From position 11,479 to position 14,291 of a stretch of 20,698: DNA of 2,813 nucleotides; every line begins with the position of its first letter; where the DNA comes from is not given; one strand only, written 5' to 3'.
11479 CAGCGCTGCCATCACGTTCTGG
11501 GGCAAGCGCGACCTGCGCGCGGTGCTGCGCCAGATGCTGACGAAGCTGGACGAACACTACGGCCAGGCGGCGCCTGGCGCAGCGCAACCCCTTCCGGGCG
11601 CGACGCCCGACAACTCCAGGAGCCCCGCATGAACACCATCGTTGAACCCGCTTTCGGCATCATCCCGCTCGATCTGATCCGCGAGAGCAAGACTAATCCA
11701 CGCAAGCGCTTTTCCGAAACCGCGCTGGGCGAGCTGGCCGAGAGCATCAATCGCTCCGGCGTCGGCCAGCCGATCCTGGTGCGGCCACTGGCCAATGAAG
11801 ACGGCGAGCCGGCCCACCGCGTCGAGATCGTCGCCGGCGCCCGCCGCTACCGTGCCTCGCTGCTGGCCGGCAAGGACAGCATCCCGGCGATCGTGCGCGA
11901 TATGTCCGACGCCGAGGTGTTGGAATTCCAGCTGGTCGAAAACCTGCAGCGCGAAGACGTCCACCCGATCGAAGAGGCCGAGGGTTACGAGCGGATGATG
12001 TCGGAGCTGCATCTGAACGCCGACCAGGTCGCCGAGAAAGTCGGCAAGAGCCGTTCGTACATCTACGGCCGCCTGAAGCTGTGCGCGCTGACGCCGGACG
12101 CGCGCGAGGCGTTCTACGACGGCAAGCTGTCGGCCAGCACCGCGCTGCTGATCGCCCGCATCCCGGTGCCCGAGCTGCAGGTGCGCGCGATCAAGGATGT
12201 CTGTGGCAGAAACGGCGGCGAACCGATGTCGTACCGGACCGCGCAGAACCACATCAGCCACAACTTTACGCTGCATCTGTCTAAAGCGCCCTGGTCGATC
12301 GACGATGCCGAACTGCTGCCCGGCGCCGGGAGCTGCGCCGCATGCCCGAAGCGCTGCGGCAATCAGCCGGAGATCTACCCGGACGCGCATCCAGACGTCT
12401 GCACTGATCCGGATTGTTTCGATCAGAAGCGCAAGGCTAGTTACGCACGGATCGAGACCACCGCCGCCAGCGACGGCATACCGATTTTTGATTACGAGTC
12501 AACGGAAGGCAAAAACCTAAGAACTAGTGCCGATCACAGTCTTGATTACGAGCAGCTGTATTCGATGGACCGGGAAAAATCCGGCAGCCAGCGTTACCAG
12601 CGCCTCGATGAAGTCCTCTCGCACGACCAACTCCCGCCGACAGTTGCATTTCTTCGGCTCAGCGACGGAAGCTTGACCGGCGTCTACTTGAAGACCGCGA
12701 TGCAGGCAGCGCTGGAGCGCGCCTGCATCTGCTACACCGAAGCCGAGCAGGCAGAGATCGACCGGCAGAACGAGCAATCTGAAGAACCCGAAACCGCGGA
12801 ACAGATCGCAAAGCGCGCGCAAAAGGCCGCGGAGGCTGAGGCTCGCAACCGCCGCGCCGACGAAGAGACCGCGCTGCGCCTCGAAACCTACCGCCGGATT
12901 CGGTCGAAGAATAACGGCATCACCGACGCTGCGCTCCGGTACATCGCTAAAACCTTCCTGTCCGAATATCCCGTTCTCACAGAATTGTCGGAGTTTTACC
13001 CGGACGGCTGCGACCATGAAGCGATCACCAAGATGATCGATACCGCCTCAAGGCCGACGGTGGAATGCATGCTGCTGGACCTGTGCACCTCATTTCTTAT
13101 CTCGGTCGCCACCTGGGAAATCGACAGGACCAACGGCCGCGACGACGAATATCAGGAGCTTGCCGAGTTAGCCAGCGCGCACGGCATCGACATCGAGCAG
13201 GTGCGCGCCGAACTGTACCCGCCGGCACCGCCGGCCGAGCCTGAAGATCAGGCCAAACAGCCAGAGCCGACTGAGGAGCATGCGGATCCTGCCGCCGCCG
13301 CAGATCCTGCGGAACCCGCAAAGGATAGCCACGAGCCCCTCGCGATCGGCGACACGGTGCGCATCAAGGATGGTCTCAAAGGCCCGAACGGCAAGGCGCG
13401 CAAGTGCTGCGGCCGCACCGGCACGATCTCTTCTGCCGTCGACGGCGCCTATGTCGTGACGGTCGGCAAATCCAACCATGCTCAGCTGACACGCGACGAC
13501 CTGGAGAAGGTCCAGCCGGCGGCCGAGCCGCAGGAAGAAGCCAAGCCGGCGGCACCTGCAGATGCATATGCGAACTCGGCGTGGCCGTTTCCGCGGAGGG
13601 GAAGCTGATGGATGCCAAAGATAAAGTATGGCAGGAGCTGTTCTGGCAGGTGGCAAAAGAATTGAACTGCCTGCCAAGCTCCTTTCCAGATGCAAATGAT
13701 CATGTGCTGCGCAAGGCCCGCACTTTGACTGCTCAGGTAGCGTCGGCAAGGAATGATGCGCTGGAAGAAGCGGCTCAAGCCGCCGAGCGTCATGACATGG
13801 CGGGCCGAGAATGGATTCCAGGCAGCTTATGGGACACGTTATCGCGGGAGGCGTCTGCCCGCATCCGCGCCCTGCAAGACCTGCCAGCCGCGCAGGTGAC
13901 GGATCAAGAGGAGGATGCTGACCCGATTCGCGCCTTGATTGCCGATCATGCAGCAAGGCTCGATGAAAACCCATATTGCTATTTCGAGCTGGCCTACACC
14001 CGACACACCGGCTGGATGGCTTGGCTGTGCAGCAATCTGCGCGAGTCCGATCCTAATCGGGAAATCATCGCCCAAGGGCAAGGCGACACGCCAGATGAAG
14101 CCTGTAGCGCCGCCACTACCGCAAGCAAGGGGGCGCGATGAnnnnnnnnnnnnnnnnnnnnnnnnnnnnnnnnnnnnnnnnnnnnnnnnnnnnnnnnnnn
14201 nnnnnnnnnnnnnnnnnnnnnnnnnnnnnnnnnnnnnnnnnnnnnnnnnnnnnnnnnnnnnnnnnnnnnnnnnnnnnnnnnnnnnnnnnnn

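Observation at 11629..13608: Orphan 659-aa ParB/Srx-domain protein with a GARR box II variant, a five-Cys cluster and a KOW/SH3-like tail, in an integrated prophage with no ParA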

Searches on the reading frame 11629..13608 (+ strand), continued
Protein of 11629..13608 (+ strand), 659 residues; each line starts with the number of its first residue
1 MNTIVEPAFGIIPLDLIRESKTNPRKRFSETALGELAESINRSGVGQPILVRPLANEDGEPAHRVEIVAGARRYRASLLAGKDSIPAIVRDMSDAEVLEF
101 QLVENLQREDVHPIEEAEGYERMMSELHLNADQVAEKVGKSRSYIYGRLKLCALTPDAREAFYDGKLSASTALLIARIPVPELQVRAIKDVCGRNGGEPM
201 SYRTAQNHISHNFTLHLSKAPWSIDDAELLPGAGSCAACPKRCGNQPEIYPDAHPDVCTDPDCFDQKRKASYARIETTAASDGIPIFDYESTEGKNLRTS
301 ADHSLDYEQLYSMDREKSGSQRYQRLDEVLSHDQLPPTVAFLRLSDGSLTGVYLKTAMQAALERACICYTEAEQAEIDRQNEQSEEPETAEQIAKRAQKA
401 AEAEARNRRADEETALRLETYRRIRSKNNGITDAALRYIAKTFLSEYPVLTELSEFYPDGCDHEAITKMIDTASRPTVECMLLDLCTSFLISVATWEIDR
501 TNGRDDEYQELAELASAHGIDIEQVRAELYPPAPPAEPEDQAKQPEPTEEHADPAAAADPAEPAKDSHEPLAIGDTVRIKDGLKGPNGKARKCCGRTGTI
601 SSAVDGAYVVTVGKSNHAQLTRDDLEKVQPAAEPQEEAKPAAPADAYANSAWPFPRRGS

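Call 84: find_related_loci(query=A1, collection=viral_contigs, flank=10000)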
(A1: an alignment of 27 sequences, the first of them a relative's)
Query A1 (659 aa) in viral_contigs; peptide patterns used: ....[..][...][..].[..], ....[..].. (x = any residue, [..] = any of these).
207 stretches matched a pattern; 173 encode a relative of the query (tblastn E <= 1e-3); the best 80 are kept; 80 distinct loci.
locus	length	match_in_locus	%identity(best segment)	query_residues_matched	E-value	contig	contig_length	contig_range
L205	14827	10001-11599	50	1-529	3e-148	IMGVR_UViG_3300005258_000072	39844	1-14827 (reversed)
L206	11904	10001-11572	47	7-529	1e-135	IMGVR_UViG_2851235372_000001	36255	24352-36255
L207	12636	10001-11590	44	3-531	1e-129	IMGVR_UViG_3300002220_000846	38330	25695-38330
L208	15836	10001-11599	45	4-538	4e-127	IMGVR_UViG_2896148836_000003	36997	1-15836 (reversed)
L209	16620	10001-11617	43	2-540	9e-124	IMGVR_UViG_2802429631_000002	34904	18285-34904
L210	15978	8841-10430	43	9-531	3e-119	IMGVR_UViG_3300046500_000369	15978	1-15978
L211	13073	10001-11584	41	9-531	7e-119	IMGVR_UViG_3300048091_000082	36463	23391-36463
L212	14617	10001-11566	41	9-531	1e-116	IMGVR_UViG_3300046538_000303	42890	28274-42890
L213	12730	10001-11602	41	9-531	2e-114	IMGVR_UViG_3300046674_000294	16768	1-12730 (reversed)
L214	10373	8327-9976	39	9-554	2e-110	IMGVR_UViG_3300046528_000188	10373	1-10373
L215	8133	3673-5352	40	9-548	2e-110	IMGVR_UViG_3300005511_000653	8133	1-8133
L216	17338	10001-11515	43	8-499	2e-109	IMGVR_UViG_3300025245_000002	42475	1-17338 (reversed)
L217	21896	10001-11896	37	9-658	4e-110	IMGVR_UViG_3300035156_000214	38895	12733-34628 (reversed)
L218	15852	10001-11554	42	8-522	3e-108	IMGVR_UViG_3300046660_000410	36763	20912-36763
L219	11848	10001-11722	38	9-596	8e-108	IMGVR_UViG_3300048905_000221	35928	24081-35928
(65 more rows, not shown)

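Call 96: search_protein_families(library=padloc, proteins=[window:11629-13605:+], max_evalue=0.001)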
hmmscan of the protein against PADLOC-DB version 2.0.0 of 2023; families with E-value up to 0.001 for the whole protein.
window:11629-13605:+ (659 aa): 0 families

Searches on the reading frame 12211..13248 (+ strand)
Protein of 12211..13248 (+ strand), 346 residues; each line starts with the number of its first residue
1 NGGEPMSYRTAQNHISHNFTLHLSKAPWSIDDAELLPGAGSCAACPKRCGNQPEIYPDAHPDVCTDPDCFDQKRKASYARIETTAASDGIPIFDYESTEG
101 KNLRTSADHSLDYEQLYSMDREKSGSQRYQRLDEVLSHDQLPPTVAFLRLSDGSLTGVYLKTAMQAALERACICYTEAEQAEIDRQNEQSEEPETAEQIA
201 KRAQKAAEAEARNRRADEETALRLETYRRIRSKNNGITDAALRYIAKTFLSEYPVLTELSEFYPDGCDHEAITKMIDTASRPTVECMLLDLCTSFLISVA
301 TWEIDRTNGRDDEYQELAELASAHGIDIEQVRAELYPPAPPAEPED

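Call 83: search_protein_representatives(protein=window:12211-13248:+)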
Query: 346 residues. Proteins with E-value up to 0.001 (for the whole library): 4857; up to 1e-10: 1649; up to 1e-30: 54. The best 150 are listed.
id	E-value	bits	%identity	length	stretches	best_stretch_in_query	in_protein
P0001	3.7e-230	779.5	100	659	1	1-346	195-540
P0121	1.6e-79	284.4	45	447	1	1-339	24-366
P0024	5.3e-54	200.5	36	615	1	2-343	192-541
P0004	7.3e-53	196.8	36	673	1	1-339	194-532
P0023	1.0e-52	196.3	39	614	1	3-345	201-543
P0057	1.4e-52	195.9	36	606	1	3-343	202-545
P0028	1.5e-51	192.5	37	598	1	2-340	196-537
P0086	2.3e-51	191.9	36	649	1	2-338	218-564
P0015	6.7e-51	190.3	37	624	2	4-342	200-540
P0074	4.0e-50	187.8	35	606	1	3-339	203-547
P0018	2.1e-48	182.1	37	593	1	3-340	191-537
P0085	1.1e-47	179.8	36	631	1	4-341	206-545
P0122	1.7e-46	175.9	35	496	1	6-338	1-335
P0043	9.6e-46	173.4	35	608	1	2-342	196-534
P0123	1.4e-45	172.9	36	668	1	5-342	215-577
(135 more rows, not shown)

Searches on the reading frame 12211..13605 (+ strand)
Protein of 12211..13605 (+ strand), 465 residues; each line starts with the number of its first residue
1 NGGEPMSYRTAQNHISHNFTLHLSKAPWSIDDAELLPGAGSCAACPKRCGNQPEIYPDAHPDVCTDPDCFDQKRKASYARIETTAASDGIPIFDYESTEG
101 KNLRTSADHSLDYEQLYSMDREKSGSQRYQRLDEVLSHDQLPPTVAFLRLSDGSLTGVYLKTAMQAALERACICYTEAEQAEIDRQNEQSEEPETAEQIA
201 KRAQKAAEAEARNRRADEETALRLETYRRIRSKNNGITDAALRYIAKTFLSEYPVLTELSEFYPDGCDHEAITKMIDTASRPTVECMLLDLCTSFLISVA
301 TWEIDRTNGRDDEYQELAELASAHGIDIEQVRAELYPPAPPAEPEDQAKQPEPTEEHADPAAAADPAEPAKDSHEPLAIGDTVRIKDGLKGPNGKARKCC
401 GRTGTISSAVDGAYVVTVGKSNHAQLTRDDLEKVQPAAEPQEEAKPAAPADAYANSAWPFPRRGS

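Call 68: predict_structure(alignment_id=A3)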
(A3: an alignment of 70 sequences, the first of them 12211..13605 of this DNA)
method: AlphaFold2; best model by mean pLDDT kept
length: 465 residues; sequences in the alignment: 70
mean_pLDDT: 86.9   pTM: 0.59
mean pLDDT of the five models: 86.9, 85.8, 85.3, 84.4, 84.1
residues with pLDDT >= 90: 327; 70-90: 73; 50-70: 23; < 50: 42
segments of 3 or more residues with pLDDT < 50: 354-373, 441-457
pLDDT, mean of each block of 10 residues (from residue 1): 65 71 91 94 93 88 92 95 98 98 98 97 95 95 98 96 98 98 95 91 95 90 89 91 97 94 94 97 97 92 80 92 95 93 66 46 41 75 95 93 96 95 94 81 44 49 52
secondary structure, 60 per line:
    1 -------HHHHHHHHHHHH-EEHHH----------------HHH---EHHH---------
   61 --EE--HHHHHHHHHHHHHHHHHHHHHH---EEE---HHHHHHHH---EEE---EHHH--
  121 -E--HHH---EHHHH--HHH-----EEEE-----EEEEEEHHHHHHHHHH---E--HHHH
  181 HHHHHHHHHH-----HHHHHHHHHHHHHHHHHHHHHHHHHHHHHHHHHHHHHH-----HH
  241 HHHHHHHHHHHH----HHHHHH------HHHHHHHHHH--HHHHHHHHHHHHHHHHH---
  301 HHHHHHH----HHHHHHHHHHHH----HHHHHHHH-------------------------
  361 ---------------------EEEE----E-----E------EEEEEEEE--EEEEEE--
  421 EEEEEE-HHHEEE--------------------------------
elements in order: H8-19 H67-88 E92-94 H98-105 E109-111 H132-135 E146-149 E155-160 H161-170 H177-190 H196-233 H239-252 H257-262 H269-278 H281-297 H301-307 H312-323 H328-335 E382-385 E403-410 E413-418 E421-426 E431-433

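Call 72: fold_search(model_id=the predicted structure, library=pdb)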
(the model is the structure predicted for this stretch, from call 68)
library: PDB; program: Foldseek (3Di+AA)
matches with E <= 10: 975; with E <= 0.001: 0
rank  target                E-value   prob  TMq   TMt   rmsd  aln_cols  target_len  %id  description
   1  8hku_L21E             6.2e-03  1.00  0.11  0.43   4.0        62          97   18  Cryo-EM Structures and Translocation Mechanism of Crenarchaeota Ribosome (released 2023-08-16)
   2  6hum_S                9.4e-03  1.00  0.10  0.74   3.4        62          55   21  Structure of the photosynthetic complex I from Thermosynechococcus elongatus (released 2019-01-09)
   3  6l7o_S                1.0e-02  1.00  0.10  0.64   3.5        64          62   20  cryo-EM structure of cyanobacteria Fd-NDH-1L complex (released 2020-02-19)
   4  9a5o_B                1.0e-02  0.21  0.09  0.06  39.0       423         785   15  Integrative model of YABR-MUTS2 by crosslinking MS and deep learning (released 2024-09-18)
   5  8fru_T                1.1e-02  1.00  0.11  0.29  13.1       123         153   17  60S subunit of the Giardia lamblia 80S ribosome (released 2024-01-31)
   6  7pwg_T                1.1e-02  1.00  0.12  0.31  12.9       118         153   19  Cryo-EM structure of large subunit of Giardia lamblia ribosome at 2.7 A resolution (released 2022-04-20)
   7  6a7k_B                1.3e-02  1.00  0.10  0.65   3.7        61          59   21  X-ray structure of NdhS from T. elongatus (released 2019-01-16)
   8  9e6q_AS               1.3e-02  1.00  0.10  0.42   4.0        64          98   22  Cryo-EM structure of the Pyrobaculum calidifontis 50S ribosomal subunit in complex with Dri (released 2024-11-20)
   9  9j9h_V                1.3e-02  1.00  0.13  0.33  13.9       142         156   17  High-resolution cryo-EM structure of the Plasmodium falciparum 80S ribosome bound to RACK1 and E-tRNA (released 2025-06-04)
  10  6khi_S                1.6e-02  1.00  0.10  0.68   3.4        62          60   21  Supercomplex for cylic electron transport in cyanobacteria (released 2020-02-12)
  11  8p4e_Z                1.7e-02  1.00  0.10  0.76   1.9        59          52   24  Structural insights into human co-transcriptional capping - structure 5 (released 2023-07-19)
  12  8ip8_BA               1.7e-02  0.98  0.11  0.29  13.4       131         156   14  Wheat 80S ribosome stalled on AUG-Stop boron dependently (released 2024-02-21)
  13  4ob3_B                1.7e-02  0.51  0.10  0.19  18.0       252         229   13  Crystal Structure of Nitrile Hydratase from Pseudonocardia thermophila : A Reference Structure to Boronic Acid Inhibit (released 2014-11-26)
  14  9d6j_B                1.7e-02  0.47  0.10  0.19  17.9       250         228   13  Nitrile hydratase BR52K mutant (released 2024-08-28)
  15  9h3g_AM               1.8e-02  0.99  0.12  0.29  11.3       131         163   14  Structure of the Arabidopsis thaliana 80S ribosome in complex with P- and E-site tRNAs and mRNA (released 2026-02-04)
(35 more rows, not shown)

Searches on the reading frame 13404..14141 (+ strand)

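Call 4: search_protein_families(library=pfam, proteins=[window:13404-14141:+], max_evalue=0.01)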
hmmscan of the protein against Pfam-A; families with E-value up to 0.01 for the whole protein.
window:13404-14141:+ (245 aa): 1 family
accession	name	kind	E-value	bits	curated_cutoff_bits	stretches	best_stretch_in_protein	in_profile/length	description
PF15464.11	DUF4633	-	0.0091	16.6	27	0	100-145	30-70/113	Domain of unknown function (DUF4633)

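Call 5: search_protein_families(library=phrogs, proteins=[window:13404-14141:+], max_evalue=0.001)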
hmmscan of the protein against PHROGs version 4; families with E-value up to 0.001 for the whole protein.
window:13404-14141:+ (245 aa): 0 families

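Call 6: search_protein_families(library=ncbifam, proteins=[window:13404-14141:+], max_evalue=0.01)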
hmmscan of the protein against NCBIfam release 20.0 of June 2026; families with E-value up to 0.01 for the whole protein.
window:13404-14141:+ (245 aa): 0 families

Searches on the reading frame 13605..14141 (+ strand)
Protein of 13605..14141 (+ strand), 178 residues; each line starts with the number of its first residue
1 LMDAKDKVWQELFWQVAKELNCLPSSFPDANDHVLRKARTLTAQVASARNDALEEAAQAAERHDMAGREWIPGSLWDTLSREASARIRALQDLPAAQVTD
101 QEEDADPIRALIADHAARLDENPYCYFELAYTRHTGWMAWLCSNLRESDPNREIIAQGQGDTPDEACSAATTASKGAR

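Call 79: search_protein_families(library=phrogs, proteins=[window:13605-14141:+], max_evalue=0.001)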
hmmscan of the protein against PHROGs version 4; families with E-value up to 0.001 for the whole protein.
window:13605-14141:+ (178 aa): 0 families

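Call 94: search_protein_families(library=pfam, proteins=[window:13605-14141:+], max_evalue=0.01)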
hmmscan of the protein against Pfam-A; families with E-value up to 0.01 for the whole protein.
window:13605-14141:+ (178 aa): 1 family
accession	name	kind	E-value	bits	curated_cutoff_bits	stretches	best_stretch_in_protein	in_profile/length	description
PF15464.11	DUF4633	-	0.0061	17.1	27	0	32-78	29-70/113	Domain of unknown function (DUF4633)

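Call 96: search_protein_families(library=padloc, proteins=[window:13605-14141:+], max_evalue=0.001)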
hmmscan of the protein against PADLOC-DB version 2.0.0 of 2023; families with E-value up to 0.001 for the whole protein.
window:13605-14141:+ (178 aa): 0 families
